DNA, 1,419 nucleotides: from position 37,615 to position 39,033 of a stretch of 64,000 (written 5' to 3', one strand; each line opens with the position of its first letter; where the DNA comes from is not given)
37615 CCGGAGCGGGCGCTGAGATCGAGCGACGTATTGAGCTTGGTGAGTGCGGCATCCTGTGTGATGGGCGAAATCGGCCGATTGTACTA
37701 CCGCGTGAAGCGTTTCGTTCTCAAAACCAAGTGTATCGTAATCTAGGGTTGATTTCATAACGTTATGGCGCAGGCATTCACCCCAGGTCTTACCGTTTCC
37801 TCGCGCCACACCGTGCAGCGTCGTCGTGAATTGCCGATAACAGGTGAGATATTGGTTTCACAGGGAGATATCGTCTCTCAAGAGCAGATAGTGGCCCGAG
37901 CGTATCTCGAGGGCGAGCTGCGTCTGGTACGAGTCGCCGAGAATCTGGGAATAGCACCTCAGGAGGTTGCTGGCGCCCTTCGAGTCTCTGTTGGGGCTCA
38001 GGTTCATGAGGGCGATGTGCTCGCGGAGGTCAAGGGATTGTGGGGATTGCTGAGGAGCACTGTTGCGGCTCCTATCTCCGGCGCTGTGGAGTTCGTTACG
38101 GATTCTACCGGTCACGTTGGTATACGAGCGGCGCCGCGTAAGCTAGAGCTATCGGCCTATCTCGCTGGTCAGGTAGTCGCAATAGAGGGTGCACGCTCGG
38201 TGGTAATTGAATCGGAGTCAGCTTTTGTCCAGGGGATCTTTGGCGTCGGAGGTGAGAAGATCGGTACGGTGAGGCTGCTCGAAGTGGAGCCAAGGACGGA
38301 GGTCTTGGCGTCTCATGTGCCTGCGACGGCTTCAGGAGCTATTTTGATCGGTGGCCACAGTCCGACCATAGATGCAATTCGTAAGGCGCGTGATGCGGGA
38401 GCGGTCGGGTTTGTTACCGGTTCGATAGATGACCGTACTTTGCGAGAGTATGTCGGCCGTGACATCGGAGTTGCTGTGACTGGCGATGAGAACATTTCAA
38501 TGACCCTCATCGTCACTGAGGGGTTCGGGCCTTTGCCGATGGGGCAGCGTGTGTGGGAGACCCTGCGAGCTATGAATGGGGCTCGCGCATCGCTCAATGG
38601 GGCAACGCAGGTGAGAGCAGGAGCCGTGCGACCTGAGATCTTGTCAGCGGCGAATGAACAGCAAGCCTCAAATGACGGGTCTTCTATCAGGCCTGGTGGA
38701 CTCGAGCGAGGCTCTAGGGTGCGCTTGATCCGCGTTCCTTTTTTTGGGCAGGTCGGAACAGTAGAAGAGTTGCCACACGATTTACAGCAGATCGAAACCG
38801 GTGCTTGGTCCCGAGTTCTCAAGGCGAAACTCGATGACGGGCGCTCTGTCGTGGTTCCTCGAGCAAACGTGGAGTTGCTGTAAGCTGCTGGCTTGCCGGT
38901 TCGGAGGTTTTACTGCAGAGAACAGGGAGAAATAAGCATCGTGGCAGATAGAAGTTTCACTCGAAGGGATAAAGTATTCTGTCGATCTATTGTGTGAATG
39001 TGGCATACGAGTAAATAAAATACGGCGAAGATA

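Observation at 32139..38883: Seven-gene translationally coupled cassette: four unassignable membrane proteins + GlmL-type ASKHA ATPase + barrel-sandwich/KOW protein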

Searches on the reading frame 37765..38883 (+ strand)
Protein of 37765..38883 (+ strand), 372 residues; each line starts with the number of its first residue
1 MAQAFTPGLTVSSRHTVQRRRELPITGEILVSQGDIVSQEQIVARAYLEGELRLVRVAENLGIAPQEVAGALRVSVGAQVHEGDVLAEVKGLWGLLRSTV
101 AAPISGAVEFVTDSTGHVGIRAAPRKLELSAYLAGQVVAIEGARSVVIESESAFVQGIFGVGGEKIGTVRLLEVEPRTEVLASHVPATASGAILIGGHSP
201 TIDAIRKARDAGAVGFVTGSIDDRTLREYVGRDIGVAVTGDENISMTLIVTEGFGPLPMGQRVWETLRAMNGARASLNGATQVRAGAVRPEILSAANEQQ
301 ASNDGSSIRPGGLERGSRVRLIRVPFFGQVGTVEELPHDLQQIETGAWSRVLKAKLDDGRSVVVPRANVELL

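Call 3: search_protein_families(library=pfam, proteins=[window:37765-38883:+], max_evalue=0.1)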
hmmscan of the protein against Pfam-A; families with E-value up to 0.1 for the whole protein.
window:37765-38883:+ (372 aa): 4 families
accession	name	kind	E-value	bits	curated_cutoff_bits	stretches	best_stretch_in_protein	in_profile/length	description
PF13375.12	RnfC_N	-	0.0019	18.7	25.6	1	73-114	45-83/101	RnfC Barrel sandwich hybrid domain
PF13533.13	Biotin_lipoyl_2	-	0.0024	18.1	29.8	1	71-89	13-31/32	Biotin-lipoyl like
PF00364.28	Biotin_lipoyl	-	0.031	14.6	22.1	0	72-90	19-37/73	Biotin-requiring enzyme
PF21668.3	RPOC_hybrid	-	0.04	14.1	27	0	17-60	40-83/102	DNA-directed RNA polymerase subunit beta', hybrid domain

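Call 4: search_protein_families(library=ncbifam, proteins=[window:37765-38883:+], max_evalue=0.1)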
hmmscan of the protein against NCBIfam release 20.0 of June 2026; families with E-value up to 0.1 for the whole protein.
window:37765-38883:+ (372 aa): 1 family
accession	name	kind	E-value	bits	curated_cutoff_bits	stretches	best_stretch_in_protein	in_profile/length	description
NF033492.1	podovir_small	equivalog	0.092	12.6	32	0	93-108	9-24/36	putative phage replication protein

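Call 6: search_protein_families(library=padloc, proteins=[window:37765-38883:+], max_evalue=0.1)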
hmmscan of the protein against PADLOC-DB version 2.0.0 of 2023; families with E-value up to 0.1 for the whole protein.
window:37765-38883:+ (372 aa): 0 families

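Call 8: search_solved_structures(query=window:37765-38883:+, max_evalue=1)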
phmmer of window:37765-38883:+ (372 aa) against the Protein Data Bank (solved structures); distinct sequences matched with E-value up to 1: 1.
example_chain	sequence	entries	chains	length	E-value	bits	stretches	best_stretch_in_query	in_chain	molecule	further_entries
9qt5_F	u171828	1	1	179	0.26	13.8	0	89-170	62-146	Large ribosomal subunit protein uL6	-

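Call 16: find_homologous_proteins(query=window:37765-38883:+, max_evalue=0.001)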
Query window:37765-38883:+ (372 aa): 6562 proteins with E <= 0.001 among 8000 candidates; the best 120 are listed.
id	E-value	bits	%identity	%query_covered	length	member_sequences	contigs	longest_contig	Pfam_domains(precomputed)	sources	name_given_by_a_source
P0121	1.2e-179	615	79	100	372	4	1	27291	-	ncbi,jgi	jgi:hypothetical protein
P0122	2.9e-179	614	77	100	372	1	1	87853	-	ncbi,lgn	-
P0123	1.2e-178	612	77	100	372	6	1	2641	-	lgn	-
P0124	5.0e-175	600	77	100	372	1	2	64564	-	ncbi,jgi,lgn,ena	jgi:hypothetical protein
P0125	2.1e-174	598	77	100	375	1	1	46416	-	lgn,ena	-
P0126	4.0e-170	584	75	100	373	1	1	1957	-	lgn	-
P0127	1.9e-162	559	72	100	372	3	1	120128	-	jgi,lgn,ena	-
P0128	1.6e-156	539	75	91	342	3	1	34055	-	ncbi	-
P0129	5.6e-139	481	61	100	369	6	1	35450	-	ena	-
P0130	9.9e-139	481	63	100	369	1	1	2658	-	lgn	-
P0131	3.7e-138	479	100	61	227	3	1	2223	-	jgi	jgi:hypothetical protein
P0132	8.1e-137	474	61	100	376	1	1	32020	-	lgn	-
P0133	3.4e-136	472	61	100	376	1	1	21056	-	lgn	-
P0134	4.7e-136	472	62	100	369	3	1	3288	-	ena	-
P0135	5.5e-136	472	62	100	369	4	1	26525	-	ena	-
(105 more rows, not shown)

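Call 19: search_solved_structures(query=A2, max_evalue=10, show_alignments=2)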
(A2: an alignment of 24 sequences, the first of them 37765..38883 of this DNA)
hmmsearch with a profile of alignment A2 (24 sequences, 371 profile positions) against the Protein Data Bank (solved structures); distinct sequences matched with E-value up to 10: 5.
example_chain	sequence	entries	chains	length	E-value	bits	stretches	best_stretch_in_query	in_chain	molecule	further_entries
2xhc_A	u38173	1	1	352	0.0096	17.9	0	65-114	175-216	TRANSCRIPTION ANTITERMINATION PROTEIN NUSG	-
2xha_A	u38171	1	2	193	0.12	14.4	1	65-98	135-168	TRANSCRIPTION ANTITERMINATION PROTEIN NUSG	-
4v4n_AU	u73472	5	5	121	0.39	12.6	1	291-348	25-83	50S ribosomal protein L24P | Large ribosomal subunit protein uL24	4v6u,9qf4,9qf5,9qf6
9sra_BU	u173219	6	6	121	0.79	11.6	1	291-347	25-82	Large ribosomal subunit protein uL24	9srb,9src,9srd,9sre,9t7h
5vtg_A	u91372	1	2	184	1.3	10.9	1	20-66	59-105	Translocation and assembly module subunit TamB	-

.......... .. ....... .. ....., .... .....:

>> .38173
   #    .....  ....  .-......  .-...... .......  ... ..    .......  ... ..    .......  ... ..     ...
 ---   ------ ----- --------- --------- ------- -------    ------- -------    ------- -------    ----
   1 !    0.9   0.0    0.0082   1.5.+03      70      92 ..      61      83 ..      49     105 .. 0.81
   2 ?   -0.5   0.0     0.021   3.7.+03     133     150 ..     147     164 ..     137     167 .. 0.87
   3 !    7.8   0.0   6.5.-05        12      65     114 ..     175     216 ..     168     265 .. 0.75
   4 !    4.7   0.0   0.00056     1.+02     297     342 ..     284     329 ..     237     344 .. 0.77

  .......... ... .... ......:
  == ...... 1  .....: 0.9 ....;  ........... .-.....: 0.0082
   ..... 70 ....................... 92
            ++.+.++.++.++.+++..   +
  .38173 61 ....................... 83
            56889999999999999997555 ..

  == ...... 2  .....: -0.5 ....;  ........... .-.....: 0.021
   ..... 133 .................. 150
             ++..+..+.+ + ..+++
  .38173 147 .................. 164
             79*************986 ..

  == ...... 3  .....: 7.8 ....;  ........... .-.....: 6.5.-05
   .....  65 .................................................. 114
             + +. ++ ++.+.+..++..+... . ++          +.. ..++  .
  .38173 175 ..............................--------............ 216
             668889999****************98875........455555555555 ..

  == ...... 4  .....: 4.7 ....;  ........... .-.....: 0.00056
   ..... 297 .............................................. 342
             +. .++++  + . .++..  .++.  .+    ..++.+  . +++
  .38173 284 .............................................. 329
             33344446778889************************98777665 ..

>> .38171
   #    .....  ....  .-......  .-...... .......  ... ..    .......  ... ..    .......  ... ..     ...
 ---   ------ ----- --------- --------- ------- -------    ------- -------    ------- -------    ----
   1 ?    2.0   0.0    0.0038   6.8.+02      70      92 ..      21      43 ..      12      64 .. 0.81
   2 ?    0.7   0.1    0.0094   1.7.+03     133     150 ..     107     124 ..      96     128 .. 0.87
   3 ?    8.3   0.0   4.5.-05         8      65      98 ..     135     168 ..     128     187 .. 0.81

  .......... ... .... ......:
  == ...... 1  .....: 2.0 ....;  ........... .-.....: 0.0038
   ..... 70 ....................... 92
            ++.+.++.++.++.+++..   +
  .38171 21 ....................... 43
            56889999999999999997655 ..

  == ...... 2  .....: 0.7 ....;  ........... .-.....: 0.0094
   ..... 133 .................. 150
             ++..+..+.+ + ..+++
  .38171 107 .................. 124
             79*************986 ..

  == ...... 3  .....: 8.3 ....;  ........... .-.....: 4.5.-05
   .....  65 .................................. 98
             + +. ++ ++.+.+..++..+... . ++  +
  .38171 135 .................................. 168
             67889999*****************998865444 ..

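Call 52: predict_structure(alignment_id=A2)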
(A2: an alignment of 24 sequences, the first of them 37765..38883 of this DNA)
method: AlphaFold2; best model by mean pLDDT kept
length: 372 residues; sequences in the alignment: 24
mean_pLDDT: 84.7   pTM: 0.68
mean pLDDT of the five models: 84.7, 84.0, 83.3, 83.1, 82.3
residues with pLDDT >= 90: 207; 70-90: 113; 50-70: 28; < 50: 24
segments of 3 or more residues with pLDDT < 50: 1-7, 283-286, 300-310
pLDDT, mean of each block of 10 residues (from residue 1): 39 86 92 96 92 95 93 96 95 80 96 95 92 95 93 86 92 95 97 95 97 94 84 58 81 80 89 92 59 77 40 78 74 87 71 93 82 74
secondary structure, 60 per line:
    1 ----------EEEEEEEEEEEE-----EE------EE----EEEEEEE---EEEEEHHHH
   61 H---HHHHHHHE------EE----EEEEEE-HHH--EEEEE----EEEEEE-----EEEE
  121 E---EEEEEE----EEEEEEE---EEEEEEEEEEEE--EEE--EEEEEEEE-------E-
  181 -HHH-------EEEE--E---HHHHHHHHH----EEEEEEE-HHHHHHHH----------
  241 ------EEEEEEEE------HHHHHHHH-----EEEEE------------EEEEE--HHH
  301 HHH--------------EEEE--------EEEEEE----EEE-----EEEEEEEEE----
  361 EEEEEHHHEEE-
elements in order: E11-22 E42-48 E52-56 H57-61 H65-71 E85-90 E97-101 E106-111 E117-121 E125-130 E135-141 E145-156 E159-161 E164-171 E192-195 H202-210 E215-221 H223-230 E247-254 H261-268 E274-278 E291-295 H298-303 E318-321 E330-335 E340-342 E348-356 E361-365 E369-371
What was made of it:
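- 37765..38883 (+): p7: cytoplasmic protein with N-terminal barrel-sandwich hybrid domains (one is RnfC_N-like), a central α/β domain carrying the universally conserved motifs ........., TEGFG and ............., and a C-terminal KOW/SH3-like domain. AlphaFold model with pLDDT 84.7 (call 52).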

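Call 54: fold_search(model_id=the predicted structure, library=pdb)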
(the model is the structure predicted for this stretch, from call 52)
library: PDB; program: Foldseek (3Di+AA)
matches with E <= 10: 1346; with E <= 0.001: 2
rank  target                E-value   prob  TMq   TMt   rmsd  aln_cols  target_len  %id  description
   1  2xhc                  6.0e-07  0.92  0.12  0.13  21.2       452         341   13  Crystal Structure of Thermotoga maritima N-utilization Substance G (NusG) (released 2011-06-29)
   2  1m1g_A                8.0e-04  0.97  0.13  0.20  18.5       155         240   21  Crystal Structure of Aquifex aeolicus N-utilization substance G (NusG), Space Group P2(1) (released 2003-02-04)
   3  4c9r_A                1.3e-03  0.97  0.18  0.36  11.3       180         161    8  Xenopus ZNRF3 ectodomain in complex with Xenopus RSPO2 Fu1-Fu2 crystal form I (released 2013-11-20)
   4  3p8b_B                1.5e-03  1.00  0.13  0.33  11.8       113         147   19  X-ray crystal structure of Pyrococcus furiosus transcription elongation factor Spt4/5 (released 2011-01-26)
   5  8xfs_E                1.7e-03  0.97  0.19  0.33  11.7       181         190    8  LGR4-RSPO2-ZNRF3 RING domain (1:2:2) (released 2024-12-04)
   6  1q5x_A                3.0e-03  1.00  0.23  0.48   6.2       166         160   10  Structure of OF RRAA (MENG), a protein inhibitor of RNA processing (released 2003-09-30)
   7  4c8t_B                3.3e-03  0.96  0.19  0.40  11.5       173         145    8  Xenopus ZNRF3 ectodomain crystal form I (released 2013-11-20)
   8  4zn3_A                3.7e-03  1.00  0.13  0.32  12.0       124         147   12  Crystal Structure of MjSpt4:Spt5 complex conformation B (released 2016-03-16)
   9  1m1g_D                4.4e-03  0.99  0.13  0.20  13.5       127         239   20  Crystal Structure of Aquifex aeolicus N-utilization substance G (NusG), Space Group P2(1) (released 2003-02-04)
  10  1npp_B                4.7e-03  0.38  0.13  0.19  23.9       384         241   11  CRYSTAL STRUCTURE OF AQUIFEX AEOLICUS NUSG IN P2(1) (released 2003-03-11)
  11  2xha_A                4.9e-03  0.92  0.15  0.26  16.1       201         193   14  Crystal Structure of Domain 2 of Thermotoga maritima N-utilization Substance G (NusG) (released 2011-06-29)
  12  7fda_A                4.9e-03  0.23  0.11  0.08  20.4       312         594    9  CryoEM Structure of Reconstituted V-ATPase, state1 (released 2021-12-22)
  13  4m8d_B                5.2e-03  0.97  0.19  0.26   7.3       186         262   13  Crystal structure of an isatin hydrolase bound to product analogue thioisatinate (released 2014-06-18)
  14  1q5x_B                7.4e-03  1.00  0.23  0.49   6.1       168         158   11  Structure of OF RRAA (MENG), a protein inhibitor of RNA processing (released 2003-09-30)
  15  4m8d_D                7.4e-03  0.97  0.20  0.26   7.1       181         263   13  Crystal structure of an isatin hydrolase bound to product analogue thioisatinate (released 2014-06-18)
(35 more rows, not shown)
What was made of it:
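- Closest known: ASKHA-fold reactivases of B12 enzymes. Same: The central domain of p7 gives swivelling-type Foldseek matches (call 54).
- The central domain of p7 gives RraA, PA-domain and isatin-hydrolase-type Foldseek matches (call 54).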

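Call 55: find_related_loci(query=A2, collection=metagenome_contigs, flank=10000)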
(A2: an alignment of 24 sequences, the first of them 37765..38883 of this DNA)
Query A2 (372 aa) in metagenome_contigs; peptide patterns used: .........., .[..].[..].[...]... (x = any residue, [..] = any of these).
298 stretches matched a pattern; 94 encode a relative of the query (tblastn E <= 1e-3); the best 80 are kept; 80 distinct loci.
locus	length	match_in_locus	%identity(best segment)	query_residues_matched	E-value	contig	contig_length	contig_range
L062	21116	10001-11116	72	1-372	6e-167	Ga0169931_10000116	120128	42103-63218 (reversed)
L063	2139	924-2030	62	1-372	6e-145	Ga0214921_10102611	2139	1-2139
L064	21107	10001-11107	58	1-372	4e-135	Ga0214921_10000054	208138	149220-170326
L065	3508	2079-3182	57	1-371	6e-136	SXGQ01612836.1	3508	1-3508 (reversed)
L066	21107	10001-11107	60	1-372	6e-132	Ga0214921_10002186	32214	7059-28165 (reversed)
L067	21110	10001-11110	59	1-372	2e-130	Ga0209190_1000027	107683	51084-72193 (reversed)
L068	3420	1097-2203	59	1-372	1e-131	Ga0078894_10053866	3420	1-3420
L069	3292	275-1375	58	1-370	9e-131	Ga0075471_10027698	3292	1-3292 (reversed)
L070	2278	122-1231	54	1-371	3e-129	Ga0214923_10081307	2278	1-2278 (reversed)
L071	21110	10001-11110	50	1-372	5e-120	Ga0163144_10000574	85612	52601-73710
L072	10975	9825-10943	53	1-372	3e-119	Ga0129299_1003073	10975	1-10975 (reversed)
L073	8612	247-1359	54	5-372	2e-117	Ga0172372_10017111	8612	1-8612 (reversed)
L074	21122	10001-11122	50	4-372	4e-113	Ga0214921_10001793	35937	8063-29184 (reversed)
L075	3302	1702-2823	48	1-372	1e-115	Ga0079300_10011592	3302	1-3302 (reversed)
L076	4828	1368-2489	50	4-372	1e-113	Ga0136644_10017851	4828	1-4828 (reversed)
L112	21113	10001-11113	40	1-372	2e-83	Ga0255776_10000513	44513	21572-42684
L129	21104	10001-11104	40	1-372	9e-76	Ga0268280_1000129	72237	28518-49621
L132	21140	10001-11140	33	8-371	2e-56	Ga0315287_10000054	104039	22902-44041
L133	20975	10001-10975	36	55-372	4e-55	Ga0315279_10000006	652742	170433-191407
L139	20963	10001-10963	34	54-372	2e-47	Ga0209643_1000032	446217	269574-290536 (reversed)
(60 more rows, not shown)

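Call 58: search_protein_families(library=pfam, proteins=[L139:5135-5953:+, L139:5957-6994:+, L139:7015-7512:+, L139:7749-9602:+, L139:9602-10966:+, L133:10887-12857:+, L133:12857-14689:+, L133:5784-6569:+, L133:6589-7590:+, L132:9767-11146:+], max_evalue=0.01)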
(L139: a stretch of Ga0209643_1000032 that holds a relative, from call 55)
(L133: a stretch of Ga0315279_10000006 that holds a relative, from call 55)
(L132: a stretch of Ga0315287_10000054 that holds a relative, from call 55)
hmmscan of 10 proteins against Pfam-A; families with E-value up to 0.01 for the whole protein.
L139:5135-5953:+ (272 aa): 1 family
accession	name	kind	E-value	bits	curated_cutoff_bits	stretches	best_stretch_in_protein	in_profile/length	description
PF01012.27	ETF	-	9.7e-39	133.5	26.7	1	40-223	4-180/181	Electron transfer flavoprotein domain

L139:5957-6994:+ (345 aa): 2 families
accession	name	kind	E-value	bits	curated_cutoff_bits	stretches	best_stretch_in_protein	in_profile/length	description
PF00766.25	ETF_alpha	-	2.2e-38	130.5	27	1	221-301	1-81/81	Electron transfer flavoprotein FAD-binding domain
PF01012.27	ETF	-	1.2e-29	103.8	26.7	1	21-198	2-179/181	Electron transfer flavoprotein domain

L139:7015-7512:+ (165 aa): 1 family
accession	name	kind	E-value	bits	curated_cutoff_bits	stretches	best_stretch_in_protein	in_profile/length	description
PF12822.12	ECF_trnsprt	-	9.1e-09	36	30.7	1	9-153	1-165/169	ECF transporter, substrate-specific component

L139:7749-9602:+ (617 aa): 2 families
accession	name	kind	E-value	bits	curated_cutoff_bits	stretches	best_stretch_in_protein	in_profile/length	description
PF13941.12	MutL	-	9.2e-118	394.3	27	1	9-477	1-449/450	MutL protein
PF01968.24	Hydantoinase_A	-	3.9e-05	23.5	22.9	0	272-308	74-110/291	Hydantoinase/oxoprolinase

L139:9602-10966:+ (454 aa): 5 families
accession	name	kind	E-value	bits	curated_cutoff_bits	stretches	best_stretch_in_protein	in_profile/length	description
PF00364.28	Biotin_lipoyl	-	1.6e-06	28.3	22.1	0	73-115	18-58/73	Biotin-requiring enzyme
PF09891.15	DUF2118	-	0.00015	22.2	20.5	0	68-114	87-132/149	Uncharacterized protein conserved in archaea (DUF2118)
PF01551.29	Peptidase_M23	-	0.00023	21.8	28.7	0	102-169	16-72/96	Peptidase family M23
PF13375.12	RnfC_N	-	0.00061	20.2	25.6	0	153-194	45-84/101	RnfC Barrel sandwich hybrid domain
PF13533.13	Biotin_lipoyl_2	-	0.0058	16.9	29.8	0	153-167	15-29/32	Biotin-lipoyl like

L133:10887-12857:+ (656 aa): 4 families
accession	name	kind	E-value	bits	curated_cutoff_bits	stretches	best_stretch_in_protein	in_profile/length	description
PF00664.28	ABC_membrane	-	2e-54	185.6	28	1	77-347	2-274/274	ABC transporter transmembrane region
PF00005.33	ABC_tran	-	2.5e-33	116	25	1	425-573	2-137/137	ABC transporter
PF13191.12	AAA_16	-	0.00041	21.3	32.6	1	432-589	20-158/167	AAA ATPase domain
PF02463.25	SMC_N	-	0.0029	17.5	40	0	512-614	135-210/220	RecF/RecN/SMC N terminal domain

L133:12857-14689:+ (610 aa): 5 families
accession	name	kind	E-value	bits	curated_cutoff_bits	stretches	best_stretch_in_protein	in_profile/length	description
PF00664.28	ABC_membrane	-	2.2e-47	162.5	28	1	34-292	1-260/274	ABC transporter transmembrane region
PF00005.33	ABC_tran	-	1.2e-31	110.5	25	1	382-531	1-137/137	ABC transporter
PF13401.12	AAA_22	-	0.0002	22.1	27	1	395-529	8-93/130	AAA domain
PF13191.12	AAA_16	-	0.0011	19.9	32.6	1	393-542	25-153/167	AAA ATPase domain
PF06414.18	Zeta_toxin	-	0.0089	15.9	22.3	0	397-433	21-57/199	Zeta toxin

L133:5784-6569:+ (261 aa): 1 family
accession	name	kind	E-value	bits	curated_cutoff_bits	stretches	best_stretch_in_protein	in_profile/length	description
PF01012.27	ETF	-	4.2e-43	147.7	26.7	1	25-208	4-180/181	Electron transfer flavoprotein domain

L133:6589-7590:+ (333 aa): 2 families
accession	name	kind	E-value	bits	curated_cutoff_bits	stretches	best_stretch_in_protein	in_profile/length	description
PF01012.27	ETF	-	4.8e-47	160.5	26.7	1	10-187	1-179/181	Electron transfer flavoprotein domain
PF00766.25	ETF_alpha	-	1.3e-36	124.8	27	1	209-289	1-81/81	Electron transfer flavoprotein FAD-binding domain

L132:9767-11146:+ (459 aa): 3 families
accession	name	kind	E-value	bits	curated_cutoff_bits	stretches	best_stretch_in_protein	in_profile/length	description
PF13375.12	RnfC_N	-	2.6e-06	27.8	25.6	0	156-191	48-82/101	RnfC Barrel sandwich hybrid domain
PF00364.28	Biotin_lipoyl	-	0.0034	17.6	22.1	0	180-195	47-62/73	Biotin-requiring enzyme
PF09891.15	DUF2118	-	0.0046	17.3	20.5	0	69-117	88-135/149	Uncharacterized protein conserved in archaea (DUF2118)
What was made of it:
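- The p6-p7 pair lies next to the electron-transfer flavoprotein genes EtfBA in one clade (call 58).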

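Call 79: search_protein_families(library=pfam, proteins=[L112:11119-12369:+, L129:3834-5771:+, L112:7402-7899:+, L112:5595-7454:+], max_evalue=0.01)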
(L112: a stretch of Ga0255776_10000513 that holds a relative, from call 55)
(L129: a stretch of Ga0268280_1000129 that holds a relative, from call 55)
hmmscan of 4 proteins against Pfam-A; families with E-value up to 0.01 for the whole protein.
L112:11119-12369:+ (416 aa): 1 family
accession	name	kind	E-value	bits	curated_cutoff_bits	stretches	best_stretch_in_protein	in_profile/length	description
PF20539.3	DUF6754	-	6.6e-113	376.5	27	1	159-412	2-256/257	Domain of unknown function (DUF6754)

L129:3834-5771:+ (645 aa): 0 families

L112:7402-7899:+ (165 aa): 0 families

L112:5595-7454:+ (619 aa): 1 family
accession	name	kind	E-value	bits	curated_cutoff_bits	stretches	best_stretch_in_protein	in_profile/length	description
PF00496.27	SBP_bac_5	-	2.1e-76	257.9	32.4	1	116-530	2-365/368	Bacterial extracellular solute-binding proteins, family 5 Middle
